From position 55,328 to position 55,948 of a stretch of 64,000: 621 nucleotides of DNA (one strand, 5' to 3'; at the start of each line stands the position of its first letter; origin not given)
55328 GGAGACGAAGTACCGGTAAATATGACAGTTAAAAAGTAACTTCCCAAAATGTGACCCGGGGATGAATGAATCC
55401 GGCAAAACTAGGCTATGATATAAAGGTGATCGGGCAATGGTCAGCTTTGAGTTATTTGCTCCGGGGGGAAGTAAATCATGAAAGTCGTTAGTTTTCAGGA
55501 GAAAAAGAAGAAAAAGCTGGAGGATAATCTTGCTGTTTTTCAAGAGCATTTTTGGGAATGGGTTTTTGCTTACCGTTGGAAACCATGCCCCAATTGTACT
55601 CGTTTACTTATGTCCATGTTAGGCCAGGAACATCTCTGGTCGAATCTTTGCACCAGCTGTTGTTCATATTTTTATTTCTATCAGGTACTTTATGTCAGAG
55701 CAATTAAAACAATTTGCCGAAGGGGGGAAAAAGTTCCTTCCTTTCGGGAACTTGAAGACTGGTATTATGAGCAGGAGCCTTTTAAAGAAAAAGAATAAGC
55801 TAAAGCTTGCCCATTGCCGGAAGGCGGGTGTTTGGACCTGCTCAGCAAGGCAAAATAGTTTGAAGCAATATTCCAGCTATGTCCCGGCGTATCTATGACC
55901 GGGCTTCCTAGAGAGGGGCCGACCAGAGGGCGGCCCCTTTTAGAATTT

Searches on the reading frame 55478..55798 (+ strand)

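Call 41: search_protein_families(library=pfam, proteins=[window:55478-55798:+], max_evalue=0.001)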
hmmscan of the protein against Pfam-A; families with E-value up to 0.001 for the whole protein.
window:55478-55798:+ (106 aa): 1 family
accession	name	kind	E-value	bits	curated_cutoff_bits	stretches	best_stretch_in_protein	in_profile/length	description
PF18782.7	NAD2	-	0.0007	20.2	27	1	32-87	82-136/179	Novel AID APOBEC clade 2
